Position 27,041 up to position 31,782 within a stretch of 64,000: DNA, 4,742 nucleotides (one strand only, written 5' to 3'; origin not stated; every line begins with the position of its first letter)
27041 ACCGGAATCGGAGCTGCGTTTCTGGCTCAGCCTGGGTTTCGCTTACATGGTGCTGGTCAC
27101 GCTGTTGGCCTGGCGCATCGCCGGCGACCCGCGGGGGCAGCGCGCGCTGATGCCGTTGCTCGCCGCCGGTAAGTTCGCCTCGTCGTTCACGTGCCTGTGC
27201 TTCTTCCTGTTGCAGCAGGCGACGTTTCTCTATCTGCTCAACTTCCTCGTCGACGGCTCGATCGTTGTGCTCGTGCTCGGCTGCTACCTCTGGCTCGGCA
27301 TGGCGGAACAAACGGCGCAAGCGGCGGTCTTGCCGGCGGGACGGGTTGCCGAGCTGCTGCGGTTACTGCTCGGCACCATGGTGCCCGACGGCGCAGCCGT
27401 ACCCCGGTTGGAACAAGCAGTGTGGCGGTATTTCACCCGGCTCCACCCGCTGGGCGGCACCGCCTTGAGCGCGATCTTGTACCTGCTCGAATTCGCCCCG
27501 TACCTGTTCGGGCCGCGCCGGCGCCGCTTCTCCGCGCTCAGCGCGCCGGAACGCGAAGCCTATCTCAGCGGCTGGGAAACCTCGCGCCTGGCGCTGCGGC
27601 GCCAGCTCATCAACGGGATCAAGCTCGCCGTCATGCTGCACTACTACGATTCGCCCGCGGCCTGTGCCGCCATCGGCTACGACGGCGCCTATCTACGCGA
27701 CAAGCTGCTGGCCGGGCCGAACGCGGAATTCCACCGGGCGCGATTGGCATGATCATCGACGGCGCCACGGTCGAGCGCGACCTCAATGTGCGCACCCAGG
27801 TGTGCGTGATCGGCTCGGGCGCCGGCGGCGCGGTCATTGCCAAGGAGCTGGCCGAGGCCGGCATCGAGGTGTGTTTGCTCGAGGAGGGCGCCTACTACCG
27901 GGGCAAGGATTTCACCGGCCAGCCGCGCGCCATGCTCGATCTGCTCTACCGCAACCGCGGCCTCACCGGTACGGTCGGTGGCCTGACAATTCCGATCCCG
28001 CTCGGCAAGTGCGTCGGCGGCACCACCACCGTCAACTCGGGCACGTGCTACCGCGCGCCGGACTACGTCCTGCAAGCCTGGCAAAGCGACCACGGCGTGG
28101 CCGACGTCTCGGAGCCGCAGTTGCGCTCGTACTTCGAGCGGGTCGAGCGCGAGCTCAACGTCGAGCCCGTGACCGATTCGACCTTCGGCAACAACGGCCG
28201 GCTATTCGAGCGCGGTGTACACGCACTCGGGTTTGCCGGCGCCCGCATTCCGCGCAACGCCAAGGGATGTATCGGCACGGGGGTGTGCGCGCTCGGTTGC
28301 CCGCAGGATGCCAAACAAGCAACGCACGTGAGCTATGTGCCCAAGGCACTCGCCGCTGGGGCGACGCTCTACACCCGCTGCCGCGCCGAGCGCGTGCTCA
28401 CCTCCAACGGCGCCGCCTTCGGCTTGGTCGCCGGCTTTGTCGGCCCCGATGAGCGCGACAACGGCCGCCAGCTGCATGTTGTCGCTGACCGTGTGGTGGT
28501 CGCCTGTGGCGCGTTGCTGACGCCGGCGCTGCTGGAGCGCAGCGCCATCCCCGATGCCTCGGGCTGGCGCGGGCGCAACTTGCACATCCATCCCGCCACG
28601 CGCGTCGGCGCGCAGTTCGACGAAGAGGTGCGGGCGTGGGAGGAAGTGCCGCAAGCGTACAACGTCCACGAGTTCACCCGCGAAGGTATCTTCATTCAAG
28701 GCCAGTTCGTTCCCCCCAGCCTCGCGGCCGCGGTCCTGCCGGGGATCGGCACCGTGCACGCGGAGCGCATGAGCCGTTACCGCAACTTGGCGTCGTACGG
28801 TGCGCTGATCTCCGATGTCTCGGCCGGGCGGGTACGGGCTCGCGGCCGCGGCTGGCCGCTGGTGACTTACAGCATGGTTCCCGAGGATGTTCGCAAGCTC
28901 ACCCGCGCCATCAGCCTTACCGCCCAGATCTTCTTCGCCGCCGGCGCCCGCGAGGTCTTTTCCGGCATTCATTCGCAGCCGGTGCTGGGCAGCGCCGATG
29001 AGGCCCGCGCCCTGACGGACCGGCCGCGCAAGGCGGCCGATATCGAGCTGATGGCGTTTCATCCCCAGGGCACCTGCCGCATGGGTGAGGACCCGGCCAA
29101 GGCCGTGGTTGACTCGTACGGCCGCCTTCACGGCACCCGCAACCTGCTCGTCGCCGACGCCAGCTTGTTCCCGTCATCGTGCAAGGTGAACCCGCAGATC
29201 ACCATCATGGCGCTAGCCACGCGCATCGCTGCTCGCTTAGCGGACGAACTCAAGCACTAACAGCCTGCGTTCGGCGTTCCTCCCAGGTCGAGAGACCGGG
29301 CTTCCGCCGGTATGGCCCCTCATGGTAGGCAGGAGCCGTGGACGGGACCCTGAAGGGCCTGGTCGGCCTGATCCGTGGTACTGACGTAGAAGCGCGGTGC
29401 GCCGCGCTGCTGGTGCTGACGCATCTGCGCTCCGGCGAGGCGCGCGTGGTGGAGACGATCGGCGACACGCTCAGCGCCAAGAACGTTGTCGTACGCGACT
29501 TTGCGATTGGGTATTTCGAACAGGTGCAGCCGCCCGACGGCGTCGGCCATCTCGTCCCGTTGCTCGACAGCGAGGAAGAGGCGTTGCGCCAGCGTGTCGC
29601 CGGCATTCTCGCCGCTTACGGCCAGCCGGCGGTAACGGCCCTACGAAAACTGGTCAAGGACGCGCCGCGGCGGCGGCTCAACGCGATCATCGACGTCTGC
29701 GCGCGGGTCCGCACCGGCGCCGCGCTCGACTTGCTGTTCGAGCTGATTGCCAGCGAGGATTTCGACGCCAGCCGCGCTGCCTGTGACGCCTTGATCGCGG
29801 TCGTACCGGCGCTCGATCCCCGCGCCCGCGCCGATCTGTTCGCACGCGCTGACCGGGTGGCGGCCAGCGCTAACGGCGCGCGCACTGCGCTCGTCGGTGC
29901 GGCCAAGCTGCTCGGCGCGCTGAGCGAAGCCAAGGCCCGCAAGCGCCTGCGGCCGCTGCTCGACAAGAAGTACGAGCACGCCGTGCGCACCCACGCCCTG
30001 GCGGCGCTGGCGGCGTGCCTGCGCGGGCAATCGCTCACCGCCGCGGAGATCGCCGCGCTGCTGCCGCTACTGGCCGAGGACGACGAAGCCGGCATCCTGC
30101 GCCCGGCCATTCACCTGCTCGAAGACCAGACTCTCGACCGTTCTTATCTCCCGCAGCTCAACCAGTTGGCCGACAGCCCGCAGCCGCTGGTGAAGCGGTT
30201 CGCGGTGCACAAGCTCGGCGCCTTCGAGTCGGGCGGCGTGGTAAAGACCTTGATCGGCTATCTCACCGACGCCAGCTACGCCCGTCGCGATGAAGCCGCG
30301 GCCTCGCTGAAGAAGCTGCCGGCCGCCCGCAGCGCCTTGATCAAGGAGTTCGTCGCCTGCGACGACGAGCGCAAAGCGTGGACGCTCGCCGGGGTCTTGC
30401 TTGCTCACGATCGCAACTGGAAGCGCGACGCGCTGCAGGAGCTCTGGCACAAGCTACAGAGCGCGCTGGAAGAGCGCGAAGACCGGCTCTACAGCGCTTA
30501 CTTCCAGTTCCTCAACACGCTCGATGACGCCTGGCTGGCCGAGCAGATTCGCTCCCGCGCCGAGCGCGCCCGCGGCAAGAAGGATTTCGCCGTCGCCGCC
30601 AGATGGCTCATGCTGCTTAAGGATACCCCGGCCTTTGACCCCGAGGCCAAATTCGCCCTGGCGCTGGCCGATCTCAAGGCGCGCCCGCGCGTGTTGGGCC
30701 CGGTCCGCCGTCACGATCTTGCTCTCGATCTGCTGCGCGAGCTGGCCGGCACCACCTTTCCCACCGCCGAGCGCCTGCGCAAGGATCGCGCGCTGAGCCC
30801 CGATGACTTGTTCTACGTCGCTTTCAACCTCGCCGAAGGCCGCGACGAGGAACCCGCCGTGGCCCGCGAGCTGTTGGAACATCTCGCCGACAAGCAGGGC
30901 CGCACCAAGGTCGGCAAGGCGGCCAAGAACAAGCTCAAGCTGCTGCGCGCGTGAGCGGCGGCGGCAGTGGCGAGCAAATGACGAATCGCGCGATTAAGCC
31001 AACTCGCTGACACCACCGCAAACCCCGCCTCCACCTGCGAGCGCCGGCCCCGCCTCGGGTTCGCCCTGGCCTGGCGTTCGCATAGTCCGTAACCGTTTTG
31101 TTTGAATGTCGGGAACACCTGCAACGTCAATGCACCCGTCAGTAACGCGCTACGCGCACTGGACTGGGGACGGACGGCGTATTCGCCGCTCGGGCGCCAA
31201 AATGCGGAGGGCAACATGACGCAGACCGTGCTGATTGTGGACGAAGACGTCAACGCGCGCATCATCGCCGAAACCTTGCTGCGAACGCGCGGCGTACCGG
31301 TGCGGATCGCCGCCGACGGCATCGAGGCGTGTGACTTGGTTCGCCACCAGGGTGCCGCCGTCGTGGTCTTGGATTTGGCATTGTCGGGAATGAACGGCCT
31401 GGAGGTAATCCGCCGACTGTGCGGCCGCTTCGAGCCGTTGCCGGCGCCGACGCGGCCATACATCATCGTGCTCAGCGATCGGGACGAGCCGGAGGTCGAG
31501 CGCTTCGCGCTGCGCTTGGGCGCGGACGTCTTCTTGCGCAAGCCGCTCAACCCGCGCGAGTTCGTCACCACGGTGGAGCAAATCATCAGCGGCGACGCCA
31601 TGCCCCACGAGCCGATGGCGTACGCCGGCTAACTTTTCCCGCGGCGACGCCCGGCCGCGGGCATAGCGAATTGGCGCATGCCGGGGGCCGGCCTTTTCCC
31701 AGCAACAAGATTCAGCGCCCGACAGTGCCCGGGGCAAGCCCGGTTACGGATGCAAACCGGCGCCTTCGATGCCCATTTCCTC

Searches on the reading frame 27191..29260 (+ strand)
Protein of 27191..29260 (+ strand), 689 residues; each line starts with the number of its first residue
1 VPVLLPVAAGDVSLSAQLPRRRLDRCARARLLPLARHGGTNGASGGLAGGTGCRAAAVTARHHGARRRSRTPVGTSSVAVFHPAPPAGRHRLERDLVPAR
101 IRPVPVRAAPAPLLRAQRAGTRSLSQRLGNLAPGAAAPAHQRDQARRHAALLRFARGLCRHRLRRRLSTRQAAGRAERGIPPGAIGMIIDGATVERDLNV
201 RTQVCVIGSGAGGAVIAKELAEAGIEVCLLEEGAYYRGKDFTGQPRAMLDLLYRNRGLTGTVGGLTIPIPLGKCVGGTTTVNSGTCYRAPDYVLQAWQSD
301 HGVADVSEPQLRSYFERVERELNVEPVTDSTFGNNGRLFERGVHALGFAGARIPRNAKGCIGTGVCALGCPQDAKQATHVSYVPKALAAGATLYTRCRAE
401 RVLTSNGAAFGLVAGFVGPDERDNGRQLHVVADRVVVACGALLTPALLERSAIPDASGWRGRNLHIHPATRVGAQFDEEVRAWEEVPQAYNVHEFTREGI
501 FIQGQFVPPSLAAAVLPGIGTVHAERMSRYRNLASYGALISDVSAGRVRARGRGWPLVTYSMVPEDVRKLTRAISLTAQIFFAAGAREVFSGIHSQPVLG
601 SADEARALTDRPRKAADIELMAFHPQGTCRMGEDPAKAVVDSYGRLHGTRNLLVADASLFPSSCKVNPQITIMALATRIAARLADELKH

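Call 21: search_protein_families(library=pfam, proteins=[window:27191-29260:+], max_evalue=0.001)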
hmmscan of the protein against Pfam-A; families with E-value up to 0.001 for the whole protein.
window:27191-29260:+ (689 aa): 7 families
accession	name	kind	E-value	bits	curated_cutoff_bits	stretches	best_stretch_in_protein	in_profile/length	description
PF00732.25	GMC_oxred_N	-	4.5e-49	167.6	23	1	250-469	2-218/218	GMC oxidoreductase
PF05199.19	GMC_oxred_C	-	5.9e-26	92.1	24.6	1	544-676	3-139/139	GMC oxidoreductase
PF01494.25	FAD_binding_3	-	1.1e-05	25.3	22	1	201-232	1-32/349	FAD binding domain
PF07992.20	Pyr_redox_2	-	5.1e-05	23.3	26.1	1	203-233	2-32/291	Pyridine nucleotide-disulphide oxidoreductase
PF13450.12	NAD_binding_8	-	9.5e-05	23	21.9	1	206-234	1-29/68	NAD(P)-binding Rossmann-like domain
PF01266.30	DAO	-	0.00011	22.2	27.9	1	204-447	2-209/353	FAD dependent oxidoreductase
PF00890.30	FAD_binding_2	-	0.00021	21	20.4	0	204-238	2-36/414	FAD binding domain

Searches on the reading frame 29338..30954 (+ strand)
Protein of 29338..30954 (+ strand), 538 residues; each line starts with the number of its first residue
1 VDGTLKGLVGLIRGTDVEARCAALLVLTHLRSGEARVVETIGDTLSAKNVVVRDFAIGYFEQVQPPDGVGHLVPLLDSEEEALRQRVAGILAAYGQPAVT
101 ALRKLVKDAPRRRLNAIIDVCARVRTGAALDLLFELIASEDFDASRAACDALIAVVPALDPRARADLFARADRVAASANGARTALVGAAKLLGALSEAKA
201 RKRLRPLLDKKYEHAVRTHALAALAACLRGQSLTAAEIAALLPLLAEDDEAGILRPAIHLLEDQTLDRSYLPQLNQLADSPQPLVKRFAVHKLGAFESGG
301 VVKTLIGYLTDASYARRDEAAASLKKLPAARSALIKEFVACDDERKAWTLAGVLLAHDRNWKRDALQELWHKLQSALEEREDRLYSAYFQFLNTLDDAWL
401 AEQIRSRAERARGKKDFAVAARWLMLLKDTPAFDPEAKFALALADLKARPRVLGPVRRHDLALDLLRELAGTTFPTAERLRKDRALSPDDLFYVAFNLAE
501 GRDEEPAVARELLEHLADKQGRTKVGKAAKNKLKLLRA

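Call 21: search_protein_families(library=pfam, proteins=[window:29338-30954:+], max_evalue=0.001)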
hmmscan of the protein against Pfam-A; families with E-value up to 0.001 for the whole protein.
window:29338-30954:+ (538 aa): 1 family
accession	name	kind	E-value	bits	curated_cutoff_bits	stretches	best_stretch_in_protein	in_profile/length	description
PF13646.12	HEAT_2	-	7.9e-19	68.2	27.7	2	43-114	6-81/88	HEAT repeats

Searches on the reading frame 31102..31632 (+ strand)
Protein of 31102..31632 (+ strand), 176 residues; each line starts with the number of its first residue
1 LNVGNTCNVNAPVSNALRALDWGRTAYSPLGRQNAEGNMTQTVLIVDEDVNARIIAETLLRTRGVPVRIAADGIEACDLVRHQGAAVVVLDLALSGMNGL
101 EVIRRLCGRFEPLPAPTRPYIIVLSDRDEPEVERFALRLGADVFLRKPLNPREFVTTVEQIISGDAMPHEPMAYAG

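Call 21: search_protein_families(library=pfam, proteins=[window:31102-31632:+], max_evalue=0.001)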
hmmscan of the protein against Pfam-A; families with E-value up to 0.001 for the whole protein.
window:31102-31632:+ (176 aa): 1 family
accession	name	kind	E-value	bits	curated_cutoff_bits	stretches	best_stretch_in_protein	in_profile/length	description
PF00072.30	Response_reg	-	1.6e-18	67.4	30.2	1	43-158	1-110/111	Response regulator receiver domain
